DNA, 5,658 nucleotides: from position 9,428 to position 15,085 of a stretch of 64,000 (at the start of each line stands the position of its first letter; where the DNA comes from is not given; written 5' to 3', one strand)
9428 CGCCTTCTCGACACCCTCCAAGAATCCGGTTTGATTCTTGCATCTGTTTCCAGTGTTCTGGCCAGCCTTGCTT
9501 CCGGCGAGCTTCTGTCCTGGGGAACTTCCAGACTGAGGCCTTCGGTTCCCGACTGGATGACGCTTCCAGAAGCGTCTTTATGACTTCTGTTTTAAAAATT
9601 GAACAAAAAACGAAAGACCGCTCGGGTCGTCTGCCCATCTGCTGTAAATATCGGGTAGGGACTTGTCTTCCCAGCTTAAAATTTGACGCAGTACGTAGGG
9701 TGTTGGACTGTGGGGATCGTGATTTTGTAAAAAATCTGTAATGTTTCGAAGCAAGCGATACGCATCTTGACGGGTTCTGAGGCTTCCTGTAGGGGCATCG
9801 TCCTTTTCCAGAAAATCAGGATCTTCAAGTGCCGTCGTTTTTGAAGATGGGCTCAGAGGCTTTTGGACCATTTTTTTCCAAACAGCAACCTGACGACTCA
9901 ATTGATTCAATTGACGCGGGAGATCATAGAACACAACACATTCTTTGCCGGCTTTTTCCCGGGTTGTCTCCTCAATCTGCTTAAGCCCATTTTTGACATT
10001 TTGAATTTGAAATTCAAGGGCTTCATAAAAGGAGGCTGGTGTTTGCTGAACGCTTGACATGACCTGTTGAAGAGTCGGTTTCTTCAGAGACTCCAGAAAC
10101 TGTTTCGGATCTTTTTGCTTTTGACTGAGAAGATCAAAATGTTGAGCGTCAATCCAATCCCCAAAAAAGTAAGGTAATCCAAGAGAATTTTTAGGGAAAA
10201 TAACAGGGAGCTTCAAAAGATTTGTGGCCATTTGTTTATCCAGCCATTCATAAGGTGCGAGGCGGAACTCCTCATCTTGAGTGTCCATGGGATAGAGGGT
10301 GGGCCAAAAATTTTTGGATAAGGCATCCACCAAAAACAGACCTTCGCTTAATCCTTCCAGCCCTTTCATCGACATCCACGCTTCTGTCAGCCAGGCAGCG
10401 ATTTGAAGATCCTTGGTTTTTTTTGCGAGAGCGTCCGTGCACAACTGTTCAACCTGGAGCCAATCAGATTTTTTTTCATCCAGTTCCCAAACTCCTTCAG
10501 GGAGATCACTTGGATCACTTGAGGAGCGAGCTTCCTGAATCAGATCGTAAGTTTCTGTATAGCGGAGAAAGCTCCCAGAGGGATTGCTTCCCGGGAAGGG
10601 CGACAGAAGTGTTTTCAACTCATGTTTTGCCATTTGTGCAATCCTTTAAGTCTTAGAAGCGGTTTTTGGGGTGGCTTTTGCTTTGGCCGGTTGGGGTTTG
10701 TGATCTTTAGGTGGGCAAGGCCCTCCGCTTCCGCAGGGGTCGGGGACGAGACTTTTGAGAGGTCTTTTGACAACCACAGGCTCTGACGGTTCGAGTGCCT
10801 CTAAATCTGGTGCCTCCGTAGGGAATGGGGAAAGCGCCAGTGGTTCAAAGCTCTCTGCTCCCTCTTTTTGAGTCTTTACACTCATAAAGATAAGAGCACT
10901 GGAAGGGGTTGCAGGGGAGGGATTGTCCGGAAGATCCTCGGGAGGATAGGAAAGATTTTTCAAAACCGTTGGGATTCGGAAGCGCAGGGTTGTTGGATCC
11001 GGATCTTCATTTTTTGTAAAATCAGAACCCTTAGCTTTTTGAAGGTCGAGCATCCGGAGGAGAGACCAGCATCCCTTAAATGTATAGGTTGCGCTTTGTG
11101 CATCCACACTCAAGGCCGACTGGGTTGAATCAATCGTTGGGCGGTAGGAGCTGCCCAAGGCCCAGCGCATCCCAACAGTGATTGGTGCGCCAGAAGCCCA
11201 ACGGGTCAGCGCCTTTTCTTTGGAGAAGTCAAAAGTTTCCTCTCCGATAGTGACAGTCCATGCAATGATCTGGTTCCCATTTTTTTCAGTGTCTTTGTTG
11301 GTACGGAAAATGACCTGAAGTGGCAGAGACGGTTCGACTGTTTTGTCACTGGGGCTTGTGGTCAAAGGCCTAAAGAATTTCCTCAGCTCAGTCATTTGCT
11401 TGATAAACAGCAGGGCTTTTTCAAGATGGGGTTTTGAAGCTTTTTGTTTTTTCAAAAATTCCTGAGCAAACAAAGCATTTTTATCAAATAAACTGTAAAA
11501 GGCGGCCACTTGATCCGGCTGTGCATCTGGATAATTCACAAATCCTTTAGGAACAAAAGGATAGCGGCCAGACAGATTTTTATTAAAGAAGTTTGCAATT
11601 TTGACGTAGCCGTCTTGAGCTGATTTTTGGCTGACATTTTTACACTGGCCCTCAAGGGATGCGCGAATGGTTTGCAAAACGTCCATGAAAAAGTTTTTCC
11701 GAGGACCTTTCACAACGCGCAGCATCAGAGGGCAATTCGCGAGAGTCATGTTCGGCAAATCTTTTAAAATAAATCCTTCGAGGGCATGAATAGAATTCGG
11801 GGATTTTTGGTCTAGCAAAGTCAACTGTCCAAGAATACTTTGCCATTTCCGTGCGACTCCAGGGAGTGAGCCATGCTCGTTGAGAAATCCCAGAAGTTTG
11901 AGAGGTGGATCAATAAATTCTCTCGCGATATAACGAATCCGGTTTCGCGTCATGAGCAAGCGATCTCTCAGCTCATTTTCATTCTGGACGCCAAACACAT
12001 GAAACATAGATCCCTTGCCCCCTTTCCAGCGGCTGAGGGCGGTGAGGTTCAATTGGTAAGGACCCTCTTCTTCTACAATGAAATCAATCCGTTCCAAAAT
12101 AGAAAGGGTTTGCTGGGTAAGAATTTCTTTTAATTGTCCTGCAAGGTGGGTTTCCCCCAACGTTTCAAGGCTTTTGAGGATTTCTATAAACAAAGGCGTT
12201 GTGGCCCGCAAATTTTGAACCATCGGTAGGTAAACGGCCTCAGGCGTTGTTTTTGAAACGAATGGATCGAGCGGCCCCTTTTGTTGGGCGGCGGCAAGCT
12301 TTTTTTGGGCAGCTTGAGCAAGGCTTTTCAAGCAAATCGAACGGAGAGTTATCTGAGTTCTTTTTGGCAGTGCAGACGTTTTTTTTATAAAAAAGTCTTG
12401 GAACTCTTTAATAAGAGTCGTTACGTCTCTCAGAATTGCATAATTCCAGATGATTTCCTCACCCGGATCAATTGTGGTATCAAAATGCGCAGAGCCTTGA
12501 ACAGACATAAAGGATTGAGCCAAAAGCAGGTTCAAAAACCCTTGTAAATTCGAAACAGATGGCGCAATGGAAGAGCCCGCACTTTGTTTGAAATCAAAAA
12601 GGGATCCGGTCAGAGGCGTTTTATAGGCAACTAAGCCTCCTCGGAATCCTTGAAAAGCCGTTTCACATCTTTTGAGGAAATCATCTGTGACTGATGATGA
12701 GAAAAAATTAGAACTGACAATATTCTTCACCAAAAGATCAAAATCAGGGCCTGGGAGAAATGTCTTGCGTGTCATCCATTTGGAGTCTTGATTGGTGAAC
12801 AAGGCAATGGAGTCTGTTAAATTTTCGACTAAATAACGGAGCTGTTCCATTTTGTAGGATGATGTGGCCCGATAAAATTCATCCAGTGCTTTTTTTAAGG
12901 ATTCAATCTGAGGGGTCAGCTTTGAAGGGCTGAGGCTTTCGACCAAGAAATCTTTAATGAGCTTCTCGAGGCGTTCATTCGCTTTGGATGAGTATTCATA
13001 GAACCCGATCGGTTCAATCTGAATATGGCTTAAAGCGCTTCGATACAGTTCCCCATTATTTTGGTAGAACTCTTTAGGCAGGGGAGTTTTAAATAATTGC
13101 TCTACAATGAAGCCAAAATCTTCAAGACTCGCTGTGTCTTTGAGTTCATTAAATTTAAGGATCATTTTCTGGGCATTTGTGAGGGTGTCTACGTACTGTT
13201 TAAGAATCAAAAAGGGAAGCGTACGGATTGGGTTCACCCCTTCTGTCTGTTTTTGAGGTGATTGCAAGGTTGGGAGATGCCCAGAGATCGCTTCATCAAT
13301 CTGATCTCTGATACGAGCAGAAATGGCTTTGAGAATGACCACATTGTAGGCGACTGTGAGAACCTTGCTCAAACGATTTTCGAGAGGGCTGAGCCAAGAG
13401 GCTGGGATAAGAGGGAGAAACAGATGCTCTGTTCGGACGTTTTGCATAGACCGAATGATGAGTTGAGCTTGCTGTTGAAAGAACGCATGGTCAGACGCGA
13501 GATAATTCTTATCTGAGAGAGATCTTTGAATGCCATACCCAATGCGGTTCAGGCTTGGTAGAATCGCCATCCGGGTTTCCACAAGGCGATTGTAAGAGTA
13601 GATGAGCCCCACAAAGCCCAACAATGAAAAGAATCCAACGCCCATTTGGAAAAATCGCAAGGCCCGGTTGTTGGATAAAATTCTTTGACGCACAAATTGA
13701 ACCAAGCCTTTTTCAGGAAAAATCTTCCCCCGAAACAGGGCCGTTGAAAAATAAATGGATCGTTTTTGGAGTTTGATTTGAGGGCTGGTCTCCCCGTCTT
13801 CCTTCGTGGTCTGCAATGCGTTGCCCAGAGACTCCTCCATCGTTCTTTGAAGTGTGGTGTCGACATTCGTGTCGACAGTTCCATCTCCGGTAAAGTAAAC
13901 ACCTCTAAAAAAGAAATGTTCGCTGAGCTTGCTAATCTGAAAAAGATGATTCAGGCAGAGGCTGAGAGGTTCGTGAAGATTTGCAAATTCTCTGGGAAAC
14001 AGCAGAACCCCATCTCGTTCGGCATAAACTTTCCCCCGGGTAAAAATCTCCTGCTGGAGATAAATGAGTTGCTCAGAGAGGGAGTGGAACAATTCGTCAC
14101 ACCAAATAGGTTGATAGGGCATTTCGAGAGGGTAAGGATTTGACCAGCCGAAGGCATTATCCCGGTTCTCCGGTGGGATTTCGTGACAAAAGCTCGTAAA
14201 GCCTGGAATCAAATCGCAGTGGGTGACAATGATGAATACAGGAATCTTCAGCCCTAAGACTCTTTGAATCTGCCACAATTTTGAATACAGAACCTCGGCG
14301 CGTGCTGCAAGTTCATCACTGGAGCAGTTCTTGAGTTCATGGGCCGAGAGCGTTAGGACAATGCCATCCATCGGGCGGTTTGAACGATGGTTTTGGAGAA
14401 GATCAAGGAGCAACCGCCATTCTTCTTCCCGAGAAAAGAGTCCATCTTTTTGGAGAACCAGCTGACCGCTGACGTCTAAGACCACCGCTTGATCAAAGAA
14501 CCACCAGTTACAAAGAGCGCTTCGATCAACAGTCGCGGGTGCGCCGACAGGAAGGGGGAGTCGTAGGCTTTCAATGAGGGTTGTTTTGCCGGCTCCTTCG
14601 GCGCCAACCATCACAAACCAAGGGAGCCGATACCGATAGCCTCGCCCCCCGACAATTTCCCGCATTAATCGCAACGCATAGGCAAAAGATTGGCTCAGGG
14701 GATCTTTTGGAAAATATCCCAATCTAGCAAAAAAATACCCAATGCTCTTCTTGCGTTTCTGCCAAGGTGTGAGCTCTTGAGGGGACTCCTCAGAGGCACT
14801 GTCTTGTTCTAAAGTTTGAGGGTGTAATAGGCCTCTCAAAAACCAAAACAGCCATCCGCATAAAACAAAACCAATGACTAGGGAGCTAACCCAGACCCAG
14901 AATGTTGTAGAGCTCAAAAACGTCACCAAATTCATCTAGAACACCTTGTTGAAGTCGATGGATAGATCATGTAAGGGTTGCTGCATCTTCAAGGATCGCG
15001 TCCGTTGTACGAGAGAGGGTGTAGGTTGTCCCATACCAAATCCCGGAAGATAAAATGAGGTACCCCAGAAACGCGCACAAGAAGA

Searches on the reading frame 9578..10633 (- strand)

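Call 3: search_protein_families(library=pfam, proteins=[window:9578-10633:-], max_evalue=0.01)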
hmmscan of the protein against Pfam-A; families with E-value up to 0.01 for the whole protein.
window:9578-10633:- (351 aa): 1 family
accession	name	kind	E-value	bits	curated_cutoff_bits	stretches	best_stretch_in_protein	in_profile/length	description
PF06812.17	ImpA_N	-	6.8e-32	110.5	26.9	1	10-132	1-118/119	ImpA, N-terminal, type VI secretion system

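Call 5: search_protein_families(library=ncbifam, proteins=[window:9578-10633:-], max_evalue=0.01)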
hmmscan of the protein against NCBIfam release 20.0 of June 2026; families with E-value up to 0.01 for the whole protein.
window:9578-10633:- (351 aa): 2 families
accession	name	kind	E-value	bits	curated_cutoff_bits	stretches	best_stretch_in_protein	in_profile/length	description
TIGR03363.1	VI_chp_8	equivalog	2.3e-64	218.3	160.85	1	5-337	2-342/353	type VI secretion system protein TssA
TIGR03362.1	VI_chp_7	equivalog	4.1e-19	69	230.1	2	7-131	3-115/476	type VI secretion system protein TssA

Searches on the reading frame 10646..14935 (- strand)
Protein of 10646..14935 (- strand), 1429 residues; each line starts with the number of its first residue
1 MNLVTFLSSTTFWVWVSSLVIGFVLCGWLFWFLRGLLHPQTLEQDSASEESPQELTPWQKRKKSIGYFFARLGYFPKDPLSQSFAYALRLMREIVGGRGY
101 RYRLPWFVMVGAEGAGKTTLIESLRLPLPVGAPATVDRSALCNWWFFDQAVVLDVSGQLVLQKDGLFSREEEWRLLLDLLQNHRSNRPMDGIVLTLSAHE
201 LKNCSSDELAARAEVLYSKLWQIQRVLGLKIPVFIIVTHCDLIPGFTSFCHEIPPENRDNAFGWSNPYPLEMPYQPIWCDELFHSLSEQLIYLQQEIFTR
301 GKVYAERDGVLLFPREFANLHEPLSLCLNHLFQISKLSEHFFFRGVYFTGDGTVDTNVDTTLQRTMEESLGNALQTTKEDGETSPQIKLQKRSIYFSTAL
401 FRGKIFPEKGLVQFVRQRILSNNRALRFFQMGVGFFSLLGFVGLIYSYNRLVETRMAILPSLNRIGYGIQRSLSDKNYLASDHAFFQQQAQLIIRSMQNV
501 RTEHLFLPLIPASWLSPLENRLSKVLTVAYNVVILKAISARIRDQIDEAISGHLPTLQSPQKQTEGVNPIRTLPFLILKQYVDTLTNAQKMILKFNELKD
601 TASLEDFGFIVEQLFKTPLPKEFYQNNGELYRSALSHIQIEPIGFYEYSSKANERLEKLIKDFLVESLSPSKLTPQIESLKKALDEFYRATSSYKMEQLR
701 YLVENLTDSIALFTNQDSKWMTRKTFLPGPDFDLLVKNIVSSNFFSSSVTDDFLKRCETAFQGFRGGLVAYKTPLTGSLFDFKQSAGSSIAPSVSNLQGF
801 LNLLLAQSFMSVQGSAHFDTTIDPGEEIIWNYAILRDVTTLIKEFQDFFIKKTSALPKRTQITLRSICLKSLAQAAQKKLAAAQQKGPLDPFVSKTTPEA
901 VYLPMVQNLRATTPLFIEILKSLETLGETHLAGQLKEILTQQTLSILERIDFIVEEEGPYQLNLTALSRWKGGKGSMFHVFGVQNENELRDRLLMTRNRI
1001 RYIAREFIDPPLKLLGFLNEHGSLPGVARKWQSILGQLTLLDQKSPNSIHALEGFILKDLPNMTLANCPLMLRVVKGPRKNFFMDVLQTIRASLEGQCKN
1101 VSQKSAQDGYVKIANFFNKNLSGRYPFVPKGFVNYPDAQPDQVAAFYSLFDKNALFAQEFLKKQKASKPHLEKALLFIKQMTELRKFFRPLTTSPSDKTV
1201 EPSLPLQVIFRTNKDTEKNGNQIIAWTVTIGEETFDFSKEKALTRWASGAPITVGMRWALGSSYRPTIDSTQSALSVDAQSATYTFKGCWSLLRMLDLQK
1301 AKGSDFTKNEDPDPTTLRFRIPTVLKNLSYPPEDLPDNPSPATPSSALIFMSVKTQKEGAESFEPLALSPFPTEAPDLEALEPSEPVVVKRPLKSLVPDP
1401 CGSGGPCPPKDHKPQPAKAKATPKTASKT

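Call 3: search_protein_families(library=pfam, proteins=[window:10646-14935:-], max_evalue=0.01)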
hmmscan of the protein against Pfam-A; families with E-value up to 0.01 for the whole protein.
window:10646-14935:- (1429 aa): 1 family
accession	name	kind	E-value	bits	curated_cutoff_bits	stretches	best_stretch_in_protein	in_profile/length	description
PF14331.11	IcmF-related_N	-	2.6e-52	178.2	25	1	170-427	5-253/259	IcmF-related N-terminal domain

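Call 5: search_protein_families(library=ncbifam, proteins=[window:10646-14935:-], max_evalue=0.01)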
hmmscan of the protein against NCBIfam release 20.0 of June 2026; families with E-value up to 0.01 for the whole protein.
window:10646-14935:- (1429 aa): 2 families
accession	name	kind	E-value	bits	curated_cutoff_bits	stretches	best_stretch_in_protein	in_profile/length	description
TIGR03348.1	VI_IcmF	equivalog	3.6e-69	233.9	388.15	1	14-450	31-455/1168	type VI secretion system membrane subunit TssM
NF038226.1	IcmF_IVB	equivalog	1e-06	26.9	1000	1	104-359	26-265/973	type IVB secretion system protein IcmF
